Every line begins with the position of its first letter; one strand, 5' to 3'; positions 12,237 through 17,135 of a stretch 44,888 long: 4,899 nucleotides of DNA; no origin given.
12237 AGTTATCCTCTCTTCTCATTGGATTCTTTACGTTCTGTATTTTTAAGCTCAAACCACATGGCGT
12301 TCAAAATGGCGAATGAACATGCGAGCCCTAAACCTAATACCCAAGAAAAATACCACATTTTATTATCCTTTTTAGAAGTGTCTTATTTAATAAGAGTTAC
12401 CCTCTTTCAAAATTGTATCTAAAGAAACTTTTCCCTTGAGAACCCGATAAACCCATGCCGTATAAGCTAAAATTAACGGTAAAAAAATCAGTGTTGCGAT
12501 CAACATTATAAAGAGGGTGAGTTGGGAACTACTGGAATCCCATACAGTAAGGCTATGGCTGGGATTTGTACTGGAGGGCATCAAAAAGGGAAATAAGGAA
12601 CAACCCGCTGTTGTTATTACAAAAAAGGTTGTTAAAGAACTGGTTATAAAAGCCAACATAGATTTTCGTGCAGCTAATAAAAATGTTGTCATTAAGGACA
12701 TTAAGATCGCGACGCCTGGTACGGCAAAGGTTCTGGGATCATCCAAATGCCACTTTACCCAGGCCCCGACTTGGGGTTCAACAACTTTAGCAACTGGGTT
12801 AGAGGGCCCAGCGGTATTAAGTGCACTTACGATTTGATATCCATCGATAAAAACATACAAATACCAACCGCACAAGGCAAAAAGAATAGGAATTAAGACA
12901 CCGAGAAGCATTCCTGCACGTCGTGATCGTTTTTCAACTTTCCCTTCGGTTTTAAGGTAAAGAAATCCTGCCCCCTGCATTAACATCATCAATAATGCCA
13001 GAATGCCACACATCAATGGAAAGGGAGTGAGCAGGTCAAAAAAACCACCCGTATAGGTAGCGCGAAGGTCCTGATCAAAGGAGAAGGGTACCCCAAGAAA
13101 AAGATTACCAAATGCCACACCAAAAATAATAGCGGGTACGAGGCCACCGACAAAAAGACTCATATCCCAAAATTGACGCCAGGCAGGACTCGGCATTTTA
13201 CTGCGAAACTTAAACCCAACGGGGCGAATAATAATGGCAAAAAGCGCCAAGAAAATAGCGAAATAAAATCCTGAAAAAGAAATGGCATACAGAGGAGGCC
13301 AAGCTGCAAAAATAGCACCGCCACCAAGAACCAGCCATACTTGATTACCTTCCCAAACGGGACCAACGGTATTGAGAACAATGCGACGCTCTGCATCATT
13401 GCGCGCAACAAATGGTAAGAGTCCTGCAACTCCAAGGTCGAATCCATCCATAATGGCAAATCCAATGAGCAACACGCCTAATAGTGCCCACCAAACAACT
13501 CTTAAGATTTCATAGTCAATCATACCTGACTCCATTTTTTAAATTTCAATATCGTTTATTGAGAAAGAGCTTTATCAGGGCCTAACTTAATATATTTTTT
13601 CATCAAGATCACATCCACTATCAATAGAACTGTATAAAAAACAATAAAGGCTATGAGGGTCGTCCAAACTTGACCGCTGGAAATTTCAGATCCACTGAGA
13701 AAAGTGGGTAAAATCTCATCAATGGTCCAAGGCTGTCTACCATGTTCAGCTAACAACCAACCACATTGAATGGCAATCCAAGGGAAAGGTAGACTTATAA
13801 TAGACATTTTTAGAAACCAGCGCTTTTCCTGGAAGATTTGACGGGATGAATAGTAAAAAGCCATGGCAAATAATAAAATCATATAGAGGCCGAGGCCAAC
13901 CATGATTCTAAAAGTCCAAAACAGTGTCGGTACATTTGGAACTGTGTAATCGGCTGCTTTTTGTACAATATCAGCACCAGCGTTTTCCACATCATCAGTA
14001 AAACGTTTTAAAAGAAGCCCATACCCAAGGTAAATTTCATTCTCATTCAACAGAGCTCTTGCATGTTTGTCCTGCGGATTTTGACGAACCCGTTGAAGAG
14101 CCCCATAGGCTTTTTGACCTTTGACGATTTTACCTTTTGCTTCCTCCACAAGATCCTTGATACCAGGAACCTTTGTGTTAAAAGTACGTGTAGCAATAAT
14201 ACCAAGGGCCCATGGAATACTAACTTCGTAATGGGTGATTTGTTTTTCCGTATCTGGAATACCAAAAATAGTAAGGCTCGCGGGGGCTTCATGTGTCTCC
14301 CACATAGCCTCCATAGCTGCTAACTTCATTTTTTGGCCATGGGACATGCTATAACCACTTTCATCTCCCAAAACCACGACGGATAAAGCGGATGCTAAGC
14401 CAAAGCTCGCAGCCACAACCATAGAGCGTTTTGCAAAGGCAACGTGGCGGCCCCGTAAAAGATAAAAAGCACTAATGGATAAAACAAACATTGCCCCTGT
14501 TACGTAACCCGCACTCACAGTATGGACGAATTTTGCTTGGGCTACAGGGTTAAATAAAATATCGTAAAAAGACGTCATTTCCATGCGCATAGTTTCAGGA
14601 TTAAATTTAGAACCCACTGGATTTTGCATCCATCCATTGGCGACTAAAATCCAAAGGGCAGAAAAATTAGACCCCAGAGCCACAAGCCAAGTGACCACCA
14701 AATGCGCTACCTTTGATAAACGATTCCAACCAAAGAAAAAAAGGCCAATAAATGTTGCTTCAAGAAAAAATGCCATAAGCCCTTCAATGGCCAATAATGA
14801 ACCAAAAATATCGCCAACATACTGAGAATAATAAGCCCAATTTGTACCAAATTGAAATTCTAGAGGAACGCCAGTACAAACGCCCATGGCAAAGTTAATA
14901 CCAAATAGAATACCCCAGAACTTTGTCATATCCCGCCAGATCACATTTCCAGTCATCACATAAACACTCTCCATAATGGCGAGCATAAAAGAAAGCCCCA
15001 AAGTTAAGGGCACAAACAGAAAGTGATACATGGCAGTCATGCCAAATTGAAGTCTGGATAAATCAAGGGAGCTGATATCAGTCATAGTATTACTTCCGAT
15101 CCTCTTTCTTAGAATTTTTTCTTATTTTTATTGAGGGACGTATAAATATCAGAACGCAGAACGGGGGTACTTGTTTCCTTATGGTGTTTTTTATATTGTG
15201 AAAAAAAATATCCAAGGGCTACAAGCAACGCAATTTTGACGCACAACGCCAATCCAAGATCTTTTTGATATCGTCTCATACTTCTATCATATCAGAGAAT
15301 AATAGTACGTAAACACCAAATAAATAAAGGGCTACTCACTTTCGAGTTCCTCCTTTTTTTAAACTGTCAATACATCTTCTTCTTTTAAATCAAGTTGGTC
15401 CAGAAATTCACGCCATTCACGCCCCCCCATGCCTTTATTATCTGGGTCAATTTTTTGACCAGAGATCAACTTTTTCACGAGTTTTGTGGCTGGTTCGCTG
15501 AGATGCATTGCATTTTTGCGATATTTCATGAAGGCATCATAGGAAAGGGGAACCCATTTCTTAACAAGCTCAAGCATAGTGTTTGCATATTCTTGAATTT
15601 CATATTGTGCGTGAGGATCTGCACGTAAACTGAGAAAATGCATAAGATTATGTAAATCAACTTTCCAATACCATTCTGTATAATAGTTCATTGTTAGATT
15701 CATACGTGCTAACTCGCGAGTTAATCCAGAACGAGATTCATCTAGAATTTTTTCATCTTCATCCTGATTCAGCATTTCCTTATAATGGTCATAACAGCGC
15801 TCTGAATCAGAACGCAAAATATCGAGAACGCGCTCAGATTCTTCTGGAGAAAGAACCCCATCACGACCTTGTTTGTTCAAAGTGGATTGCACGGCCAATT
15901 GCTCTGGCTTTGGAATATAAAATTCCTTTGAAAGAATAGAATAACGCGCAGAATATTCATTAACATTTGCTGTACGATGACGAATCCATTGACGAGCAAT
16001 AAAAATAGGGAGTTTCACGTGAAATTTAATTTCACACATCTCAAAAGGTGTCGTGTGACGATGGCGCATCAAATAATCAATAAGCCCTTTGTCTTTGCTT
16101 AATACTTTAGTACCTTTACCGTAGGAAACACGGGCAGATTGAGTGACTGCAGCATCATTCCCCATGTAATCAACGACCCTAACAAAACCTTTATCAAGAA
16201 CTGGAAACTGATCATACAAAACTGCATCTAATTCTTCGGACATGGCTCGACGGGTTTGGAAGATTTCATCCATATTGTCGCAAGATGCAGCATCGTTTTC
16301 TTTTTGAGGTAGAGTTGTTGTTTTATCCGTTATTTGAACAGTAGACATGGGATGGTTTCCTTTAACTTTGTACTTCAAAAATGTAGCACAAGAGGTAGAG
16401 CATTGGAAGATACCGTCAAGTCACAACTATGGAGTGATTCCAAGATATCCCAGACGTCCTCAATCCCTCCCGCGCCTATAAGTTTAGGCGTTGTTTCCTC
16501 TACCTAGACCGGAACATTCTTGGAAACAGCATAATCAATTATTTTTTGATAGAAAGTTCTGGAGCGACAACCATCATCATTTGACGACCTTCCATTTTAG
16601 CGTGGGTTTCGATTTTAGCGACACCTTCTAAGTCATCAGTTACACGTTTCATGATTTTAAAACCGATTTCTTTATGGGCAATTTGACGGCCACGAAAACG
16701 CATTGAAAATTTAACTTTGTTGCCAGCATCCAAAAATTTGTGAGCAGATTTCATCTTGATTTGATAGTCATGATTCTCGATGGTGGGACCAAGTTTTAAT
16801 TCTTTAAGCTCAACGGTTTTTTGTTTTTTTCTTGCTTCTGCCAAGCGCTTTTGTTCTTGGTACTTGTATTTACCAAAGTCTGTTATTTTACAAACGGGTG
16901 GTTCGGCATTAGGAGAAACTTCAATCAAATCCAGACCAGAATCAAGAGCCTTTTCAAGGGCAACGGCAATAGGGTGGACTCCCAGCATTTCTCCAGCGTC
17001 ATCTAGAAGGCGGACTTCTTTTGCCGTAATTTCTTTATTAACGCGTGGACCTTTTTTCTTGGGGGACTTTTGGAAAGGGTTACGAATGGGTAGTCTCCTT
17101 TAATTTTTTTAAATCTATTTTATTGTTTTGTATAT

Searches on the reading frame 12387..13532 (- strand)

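Call 53: search_protein_families(library=pfam, proteins=[window:12387-13532:-], max_evalue=0.000001)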
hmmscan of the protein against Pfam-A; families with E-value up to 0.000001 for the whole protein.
window:12387-13532:- (381 aa): 1 family
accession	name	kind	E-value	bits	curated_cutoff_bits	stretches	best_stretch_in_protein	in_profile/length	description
PF02322.20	Cyt_bd_oxida_II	-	9.8e-101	337.5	35.6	1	10-364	1-301/302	Cytochrome bd terminal oxidase subunit II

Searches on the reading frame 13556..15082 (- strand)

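Call 53: search_protein_families(library=pfam, proteins=[window:13556-15082:-], max_evalue=0.000001)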
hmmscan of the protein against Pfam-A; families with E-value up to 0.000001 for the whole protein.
window:13556-15082:- (508 aa): 1 family
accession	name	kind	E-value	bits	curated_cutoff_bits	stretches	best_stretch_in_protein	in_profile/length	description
PF01654.22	Cyt_bd_oxida_I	-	1.9e-173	577.3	26.2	1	8-502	1-418/418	Cytochrome bd terminal oxidase subunit I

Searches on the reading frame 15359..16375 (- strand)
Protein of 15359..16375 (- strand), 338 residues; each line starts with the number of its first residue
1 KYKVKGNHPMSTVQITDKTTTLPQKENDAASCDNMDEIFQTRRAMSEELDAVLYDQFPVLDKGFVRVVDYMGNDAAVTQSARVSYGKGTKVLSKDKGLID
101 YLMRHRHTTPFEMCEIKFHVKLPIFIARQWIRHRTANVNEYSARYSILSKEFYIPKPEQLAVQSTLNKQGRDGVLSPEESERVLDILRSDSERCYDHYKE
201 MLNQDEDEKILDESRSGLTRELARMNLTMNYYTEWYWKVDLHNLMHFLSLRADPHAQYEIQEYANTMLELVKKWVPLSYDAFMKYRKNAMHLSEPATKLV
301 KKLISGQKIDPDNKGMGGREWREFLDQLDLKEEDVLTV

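Call 53: search_protein_families(library=pfam, proteins=[window:15359-16375:-], max_evalue=0.000001)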
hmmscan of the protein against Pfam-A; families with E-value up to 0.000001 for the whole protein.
window:15359-16375:- (338 aa): 1 family
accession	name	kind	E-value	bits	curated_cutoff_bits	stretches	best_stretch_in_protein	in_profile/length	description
PF02511.20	Thy1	-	3e-58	197.2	24.8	1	66-276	1-190/191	Thymidylate synthase complementing protein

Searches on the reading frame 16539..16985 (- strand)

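Call 53: search_protein_families(library=pfam, proteins=[window:16539-16985:-], max_evalue=0.000001)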
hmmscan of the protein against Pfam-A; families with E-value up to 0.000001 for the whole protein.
window:16539-16985:- (148 aa): 2 families
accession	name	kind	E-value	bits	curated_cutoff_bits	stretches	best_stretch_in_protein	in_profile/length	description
PF00707.27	IF3_C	-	5.1e-35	119.7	34.8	1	58-142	1-85/86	Translation initiation factor IF-3, C-terminal domain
PF05198.21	IF3_N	-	4.2e-19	68.9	26.9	1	1-51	20-70/70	Translation initiation factor IF-3, N-terminal domain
